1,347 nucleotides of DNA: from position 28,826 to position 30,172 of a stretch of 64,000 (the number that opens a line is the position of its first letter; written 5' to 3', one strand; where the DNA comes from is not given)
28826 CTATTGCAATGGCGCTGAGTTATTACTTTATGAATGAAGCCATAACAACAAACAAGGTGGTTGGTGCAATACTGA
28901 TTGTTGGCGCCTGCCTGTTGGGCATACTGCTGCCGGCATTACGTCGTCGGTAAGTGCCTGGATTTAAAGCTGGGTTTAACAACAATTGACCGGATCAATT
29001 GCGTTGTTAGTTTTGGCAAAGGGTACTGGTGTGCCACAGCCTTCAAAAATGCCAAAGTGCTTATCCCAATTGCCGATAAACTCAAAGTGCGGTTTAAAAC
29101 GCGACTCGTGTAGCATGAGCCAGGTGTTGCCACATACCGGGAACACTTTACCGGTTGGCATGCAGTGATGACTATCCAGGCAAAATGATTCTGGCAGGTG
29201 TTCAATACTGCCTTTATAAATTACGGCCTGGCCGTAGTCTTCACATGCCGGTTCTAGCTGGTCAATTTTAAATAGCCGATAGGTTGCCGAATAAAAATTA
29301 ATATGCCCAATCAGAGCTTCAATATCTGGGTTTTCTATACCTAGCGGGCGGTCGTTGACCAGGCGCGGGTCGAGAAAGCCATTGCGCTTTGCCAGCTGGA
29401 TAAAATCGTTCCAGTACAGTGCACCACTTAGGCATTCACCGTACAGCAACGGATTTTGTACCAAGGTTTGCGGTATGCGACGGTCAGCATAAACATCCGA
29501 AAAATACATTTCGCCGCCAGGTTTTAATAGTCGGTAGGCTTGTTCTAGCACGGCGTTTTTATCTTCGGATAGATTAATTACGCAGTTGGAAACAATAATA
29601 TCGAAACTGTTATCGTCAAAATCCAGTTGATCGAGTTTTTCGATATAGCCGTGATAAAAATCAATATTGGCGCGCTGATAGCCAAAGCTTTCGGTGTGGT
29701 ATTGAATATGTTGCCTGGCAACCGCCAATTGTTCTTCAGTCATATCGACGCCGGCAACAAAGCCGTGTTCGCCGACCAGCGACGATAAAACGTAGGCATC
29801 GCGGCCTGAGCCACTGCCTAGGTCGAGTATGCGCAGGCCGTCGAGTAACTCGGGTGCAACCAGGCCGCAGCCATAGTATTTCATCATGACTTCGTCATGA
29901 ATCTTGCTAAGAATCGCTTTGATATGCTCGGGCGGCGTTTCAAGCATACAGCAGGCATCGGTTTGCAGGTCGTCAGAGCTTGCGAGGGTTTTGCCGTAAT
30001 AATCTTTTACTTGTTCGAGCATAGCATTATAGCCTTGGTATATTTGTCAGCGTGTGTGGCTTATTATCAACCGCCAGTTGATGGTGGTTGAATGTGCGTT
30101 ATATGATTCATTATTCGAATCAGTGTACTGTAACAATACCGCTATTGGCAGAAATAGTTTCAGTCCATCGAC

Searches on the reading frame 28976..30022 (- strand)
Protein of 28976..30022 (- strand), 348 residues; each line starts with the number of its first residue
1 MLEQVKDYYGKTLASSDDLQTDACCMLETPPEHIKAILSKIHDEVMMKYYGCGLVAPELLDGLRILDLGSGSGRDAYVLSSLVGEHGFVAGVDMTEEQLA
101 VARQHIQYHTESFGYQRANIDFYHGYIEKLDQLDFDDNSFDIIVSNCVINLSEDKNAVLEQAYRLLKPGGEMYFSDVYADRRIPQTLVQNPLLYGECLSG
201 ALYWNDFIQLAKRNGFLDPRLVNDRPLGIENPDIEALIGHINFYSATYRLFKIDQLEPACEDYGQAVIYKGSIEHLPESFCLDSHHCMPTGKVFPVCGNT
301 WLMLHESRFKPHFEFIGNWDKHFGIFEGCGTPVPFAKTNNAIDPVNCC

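Call 23: find_homologous_proteins(query=window:28976-30022:-, max_evalue=1e-30)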
Query window:28976-30022:- (348 aa): 8000 proteins with E <= 1e-30 among 8000 candidates; the best 120 are listed.
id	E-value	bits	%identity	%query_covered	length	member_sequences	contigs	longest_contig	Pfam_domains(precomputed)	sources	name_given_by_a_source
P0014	7.7e-241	816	99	100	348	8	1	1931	PF13847.13,PF13489.13,PF13649.13,PF01135.26,PF01209.25,PF08241.19,PF08242.19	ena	-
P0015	8.9e-202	688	84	100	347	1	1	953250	PF13847.13,PF13489.13,PF13649.13,PF01135.26,PF01209.25,PF08241.19,PF08242.19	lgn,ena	-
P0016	3.9e-193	659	80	100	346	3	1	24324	PF13847.13,PF13489.13,PF05175.21,PF13649.13,PF01209.25,PF08241.19,PF08242.19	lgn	-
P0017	1.1e-191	655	79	100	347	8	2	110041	PF13847.13,PF13489.13,PF13649.13,PF01135.26,PF01209.25,PF08241.19,PF08242.19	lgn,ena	-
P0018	1.0e-182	625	73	100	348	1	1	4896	PF13847.13,PF13489.13,PF13649.13,PF20922.4,PF01135.26,PF01209.25,PF08241.19,PF08242.19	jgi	jgi:arsenite methyltransferase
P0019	2.5e-180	617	74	100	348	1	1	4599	PF13847.13,PF13489.13,PF13649.13,PF01135.26,PF01209.25,PF08241.19,PF08242.19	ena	-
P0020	3.4e-179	614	73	100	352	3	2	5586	PF13847.13,PF13489.13,PF13649.13,PF01135.26,PF01209.25,PF08241.19,PF08242.19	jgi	jgi:arsenite methyltransferase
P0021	4.9e-179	613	72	100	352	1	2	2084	PF13847.13,PF13489.13,PF13649.13,PF01135.26,PF01209.25,PF08241.19,PF08242.19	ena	-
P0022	3.3e-178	610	75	97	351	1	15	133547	PF13847.13,PF13489.13,PF13649.13,PF20922.4,PF01135.26,PF01209.25,PF08241.19,PF08242.19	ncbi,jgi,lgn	ncbi:MAG: SAM-dependent methyltransferase [Halioglobus sp.]|jgi:arsenite methyltransferase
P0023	4.8e-178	610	73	100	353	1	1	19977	PF13847.13,PF13489.13,PF13649.13,PF20922.4,PF01135.26,PF01209.25,PF08241.19,PF08242.19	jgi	-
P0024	5.0e-177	606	73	97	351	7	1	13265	PF13847.13,PF13489.13,PF13649.13,PF20922.4,PF01135.26,PF01209.25,PF08241.19,PF08242.19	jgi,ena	-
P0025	5.4e-177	606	72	100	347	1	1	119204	PF13847.13,PF13489.13,PF13649.13,PF01135.26,PF01209.25,PF08241.19,PF08242.19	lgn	-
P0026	9.3e-177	606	72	100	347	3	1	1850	PF13847.13,PF13489.13,PF13649.13,PF20922.4,PF01135.26,PF01209.25,PF08241.19,PF08242.19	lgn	-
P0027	1.3e-176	605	73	100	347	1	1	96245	PF13847.13,PF13489.13,PF13649.13,PF20922.4,PF01135.26,PF01209.25,PF08241.19,PF08242.19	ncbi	ncbi:MAG: methyltransferase domain-containing protein [Halioglobus sp.]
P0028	2.2e-176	604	71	100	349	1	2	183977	PF13847.13,PF13489.13,PF13649.13,PF01135.26,PF01209.25,PF08241.19,PF08242.19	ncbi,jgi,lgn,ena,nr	ncbi:MAG: methyltransferase domain-containing protein [Halieaceae bacterium]|jgi:arsenite methyltran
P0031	3.1e-175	601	76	97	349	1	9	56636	PF13847.13,PF13489.13,PF13649.13,PF01135.26,PF01209.25,PF08241.19,PF08242.19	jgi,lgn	jgi:arsenite methyltransferase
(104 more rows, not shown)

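Call 26: find_encoding_contigs(protein=P0015, flank=4000, max_places=4)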
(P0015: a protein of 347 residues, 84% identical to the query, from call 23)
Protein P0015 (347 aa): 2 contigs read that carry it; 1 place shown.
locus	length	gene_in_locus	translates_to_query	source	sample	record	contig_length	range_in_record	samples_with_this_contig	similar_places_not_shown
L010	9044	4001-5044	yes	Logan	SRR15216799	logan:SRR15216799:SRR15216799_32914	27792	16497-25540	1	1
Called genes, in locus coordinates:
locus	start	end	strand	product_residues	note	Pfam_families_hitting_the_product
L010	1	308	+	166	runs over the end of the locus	PF04353:Rsd_AlgQ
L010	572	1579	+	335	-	PF25391:WD40_Gbeta, PF25175:Beta-prop_WDR5, PF25174:Beta-prop_THOC3, PF25173:Beta-prop_WDR3_1st, PF24814:WD40_Prp19, PF24805:EIF3I, PF23381:Beta-prop_IFT122_1st, PF23414:Beta-prop_EML_2, +13 more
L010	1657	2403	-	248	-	PF01346:FKBP_N, PF00254:FKBP_C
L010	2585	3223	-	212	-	PF13511:DUF4124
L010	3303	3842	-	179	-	PF09523:DUF2390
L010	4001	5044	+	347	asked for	PF01135:PCMT (weak), PF01209:Ubie_methyltran, PF13489:Methyltransf_23, PF08241:Methyltransf_11, PF08242:Methyltransf_12, PF13649:Methyltransf_25, PF13847:Methyltransf_31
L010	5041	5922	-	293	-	PF00892:EamA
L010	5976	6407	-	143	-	PF12680:SnoaL_2 (weak)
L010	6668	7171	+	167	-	PF27746:Small_heat_shock_put (weak), PF00011:HSP20, PF17886:ArsA_HSP20 (faint)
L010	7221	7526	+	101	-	PF04102:SlyX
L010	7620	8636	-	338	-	PF00296:Bac_luciferase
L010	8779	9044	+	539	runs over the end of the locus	PF00501:AMP-binding, PF13193:AMP-binding_C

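Call 27: find_encoding_contigs(protein=P0017, flank=4000, max_places=4)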
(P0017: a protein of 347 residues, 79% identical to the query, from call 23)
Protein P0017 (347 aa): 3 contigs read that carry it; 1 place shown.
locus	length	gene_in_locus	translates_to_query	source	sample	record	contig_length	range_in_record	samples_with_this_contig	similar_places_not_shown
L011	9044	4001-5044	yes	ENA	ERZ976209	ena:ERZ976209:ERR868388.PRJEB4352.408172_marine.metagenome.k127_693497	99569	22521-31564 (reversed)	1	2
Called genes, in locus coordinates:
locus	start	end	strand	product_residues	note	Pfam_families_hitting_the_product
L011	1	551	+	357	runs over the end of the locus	PF25175:Beta-prop_WDR5, PF25391:WD40_Gbeta, PF25175:Beta-prop_WDR5, PF24814:WD40_Prp19, PF25173:Beta-prop_WDR3_1st, PF25168:Beta-prop_WDR36-Utp21_2nd, PF23381:Beta-prop_IFT122_1st, PF24805:EIF3I, +13 more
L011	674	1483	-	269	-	PF01346:FKBP_N, PF00254:FKBP_C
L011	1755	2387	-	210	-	PF13511:DUF4124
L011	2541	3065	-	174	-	PF09523:DUF2390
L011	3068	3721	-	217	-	PF01965:DJ-1_PfpI (weak)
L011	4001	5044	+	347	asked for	PF01135:PCMT (weak), PF01209:Ubie_methyltran, PF13489:Methyltransf_23, PF08241:Methyltransf_11, PF08242:Methyltransf_12, PF13649:Methyltransf_25, PF13847:Methyltransf_31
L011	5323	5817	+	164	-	PF00011:HSP20, PF17886:ArsA_HSP20 (weak)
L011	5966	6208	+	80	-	PF04102:SlyX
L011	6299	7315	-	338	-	PF00296:Bac_luciferase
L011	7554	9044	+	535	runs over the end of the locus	PF00501:AMP-binding, PF13193:AMP-binding_C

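Call 28: find_encoding_contigs(protein=P0016, flank=4000, max_places=4)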
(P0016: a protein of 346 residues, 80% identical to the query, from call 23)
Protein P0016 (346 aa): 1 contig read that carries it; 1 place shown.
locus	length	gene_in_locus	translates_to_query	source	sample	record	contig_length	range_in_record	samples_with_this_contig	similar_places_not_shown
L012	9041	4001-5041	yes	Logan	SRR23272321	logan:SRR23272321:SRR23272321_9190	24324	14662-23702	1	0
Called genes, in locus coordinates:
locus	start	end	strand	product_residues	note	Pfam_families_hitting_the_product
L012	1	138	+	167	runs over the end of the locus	PF04353:Rsd_AlgQ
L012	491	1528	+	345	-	PF25174:Beta-prop_THOC3, PF24807:WD40_CDC20-Fz, PF25391:WD40_Gbeta, PF25175:Beta-prop_WDR5, PF25172:Beta-prop_WDR3_2nd, PF25173:Beta-prop_WDR3_1st, PF24814:WD40_Prp19, PF24817:WD40_WDHD1_1st, +14 more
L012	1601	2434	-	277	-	PF01346:FKBP_N, PF00254:FKBP_C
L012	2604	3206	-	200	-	PF13511:DUF4124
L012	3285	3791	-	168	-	PF09523:DUF2390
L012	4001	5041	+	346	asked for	PF01209:Ubie_methyltran, PF05175:MTS (faint), PF13489:Methyltransf_23, PF13649:Methyltransf_25, PF13847:Methyltransf_31, PF08241:Methyltransf_11, PF08242:Methyltransf_12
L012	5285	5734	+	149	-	PF00011:HSP20, PF17886:ArsA_HSP20 (weak)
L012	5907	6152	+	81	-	PF04102:SlyX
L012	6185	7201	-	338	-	PF00296:Bac_luciferase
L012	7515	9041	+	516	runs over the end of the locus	PF00501:AMP-binding, PF13193:AMP-binding_C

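Call 44: find_encoding_contigs(protein=P0031, flank=3000, max_places=6)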
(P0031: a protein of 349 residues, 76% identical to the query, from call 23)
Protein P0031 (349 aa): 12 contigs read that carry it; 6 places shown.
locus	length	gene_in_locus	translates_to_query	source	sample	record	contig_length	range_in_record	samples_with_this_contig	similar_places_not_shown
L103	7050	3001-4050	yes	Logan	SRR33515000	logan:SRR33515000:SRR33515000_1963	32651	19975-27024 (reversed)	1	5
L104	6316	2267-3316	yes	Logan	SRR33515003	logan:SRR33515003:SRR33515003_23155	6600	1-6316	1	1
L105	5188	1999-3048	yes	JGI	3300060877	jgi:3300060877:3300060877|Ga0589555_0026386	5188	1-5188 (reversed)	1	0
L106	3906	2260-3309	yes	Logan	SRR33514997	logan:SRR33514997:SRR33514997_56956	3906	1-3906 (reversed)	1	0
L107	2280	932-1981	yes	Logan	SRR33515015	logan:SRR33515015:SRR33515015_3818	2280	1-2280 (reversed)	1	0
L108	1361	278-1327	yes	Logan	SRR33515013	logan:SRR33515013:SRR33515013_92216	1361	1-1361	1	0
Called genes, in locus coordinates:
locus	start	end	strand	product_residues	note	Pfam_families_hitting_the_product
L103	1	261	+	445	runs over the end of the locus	PF01554:MatE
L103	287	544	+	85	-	PF11174:DUF2970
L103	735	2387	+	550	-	PF03460:NIR_SIR_ferr, PF01077:NIR_SIR, PF03460:NIR_SIR_ferr, PF01077:NIR_SIR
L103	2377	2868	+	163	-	PF06073:DUF934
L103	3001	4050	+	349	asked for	PF01135:PCMT (weak), PF01209:Ubie_methyltran, PF13489:Methyltransf_23, PF08241:Methyltransf_11, PF08242:Methyltransf_12, PF13649:Methyltransf_25, PF13847:Methyltransf_31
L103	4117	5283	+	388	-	PF00999:Na_H_Exchanger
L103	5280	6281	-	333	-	PF08240:ADH_N, PF00107:ADH_zinc_N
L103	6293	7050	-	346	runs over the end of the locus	PF08496:Peptidase_S49_N, PF25145:NfeD1b_N (weak), PF01343:Peptidase_S49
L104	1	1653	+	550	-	PF03460:NIR_SIR_ferr, PF01077:NIR_SIR, PF03460:NIR_SIR_ferr, PF01077:NIR_SIR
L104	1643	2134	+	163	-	PF06073:DUF934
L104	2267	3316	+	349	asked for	PF01135:PCMT (weak), PF01209:Ubie_methyltran, PF13489:Methyltransf_23, PF08241:Methyltransf_11, PF08242:Methyltransf_12, PF13649:Methyltransf_25, PF13847:Methyltransf_31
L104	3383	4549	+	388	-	PF00999:Na_H_Exchanger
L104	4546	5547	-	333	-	PF08240:ADH_N, PF00107:ADH_zinc_N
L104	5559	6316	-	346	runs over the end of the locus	PF08496:Peptidase_S49_N, PF25145:NfeD1b_N (weak), PF01343:Peptidase_S49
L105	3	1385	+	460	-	?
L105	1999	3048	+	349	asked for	PF01135:PCMT (weak), PF01209:Ubie_methyltran, PF13489:Methyltransf_23, PF08241:Methyltransf_11, PF08242:Methyltransf_12, PF13649:Methyltransf_25, PF13847:Methyltransf_31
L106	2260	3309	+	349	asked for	PF01135:PCMT (weak), PF01209:Ubie_methyltran, PF13489:Methyltransf_23, PF08241:Methyltransf_11, PF08242:Methyltransf_12, PF13649:Methyltransf_25, PF13847:Methyltransf_31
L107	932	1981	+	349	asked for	PF01135:PCMT (weak), PF01209:Ubie_methyltran, PF13489:Methyltransf_23, PF08241:Methyltransf_11, PF08242:Methyltransf_12, PF13649:Methyltransf_25, PF13847:Methyltransf_31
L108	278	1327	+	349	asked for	PF01135:PCMT (weak), PF01209:Ubie_methyltran, PF13489:Methyltransf_23, PF08241:Methyltransf_11, PF08242:Methyltransf_12, PF13649:Methyltransf_25, PF13847:Methyltransf_31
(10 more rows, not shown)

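Call 45: find_encoding_contigs(protein=P0025, flank=3000, max_places=6)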
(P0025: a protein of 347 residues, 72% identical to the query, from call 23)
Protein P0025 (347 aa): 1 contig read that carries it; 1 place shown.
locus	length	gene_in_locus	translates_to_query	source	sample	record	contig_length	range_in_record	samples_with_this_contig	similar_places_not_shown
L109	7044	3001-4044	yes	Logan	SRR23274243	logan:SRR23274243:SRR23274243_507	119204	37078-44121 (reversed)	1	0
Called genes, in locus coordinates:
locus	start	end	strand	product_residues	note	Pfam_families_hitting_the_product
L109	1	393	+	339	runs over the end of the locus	PF25175:Beta-prop_WDR5, PF25391:WD40_Gbeta, PF24807:WD40_CDC20-Fz, PF25173:Beta-prop_WDR3_1st, PF24814:WD40_Prp19, PF23381:Beta-prop_IFT122_1st, PF24805:EIF3I, PF23414:Beta-prop_EML_2, +14 more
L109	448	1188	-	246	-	PF01346:FKBP_N, PF00254:FKBP_C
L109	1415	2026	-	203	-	PF13511:DUF4124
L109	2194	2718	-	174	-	PF09523:DUF2390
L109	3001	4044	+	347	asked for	PF01209:Ubie_methyltran, PF01135:PCMT (faint), PF13489:Methyltransf_23, PF08241:Methyltransf_11, PF08242:Methyltransf_12, PF13649:Methyltransf_25, PF13847:Methyltransf_31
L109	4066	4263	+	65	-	PF04102:SlyX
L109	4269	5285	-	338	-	PF00296:Bac_luciferase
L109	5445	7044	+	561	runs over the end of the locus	PF00501:AMP-binding, PF13193:AMP-binding_C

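Call 51: search_protein_families(library=pfam, max_evalue=1, proteins=[L010:5976-6407:-])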
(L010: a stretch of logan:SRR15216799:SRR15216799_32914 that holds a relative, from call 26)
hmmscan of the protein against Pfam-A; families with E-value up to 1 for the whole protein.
L010:5976-6407:- (143 aa): 1 family
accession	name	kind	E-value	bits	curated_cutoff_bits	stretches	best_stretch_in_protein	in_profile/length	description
PF12680.13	SnoaL_2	-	2.1e-06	28.7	27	1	22-95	6-75/102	SnoaL-like domain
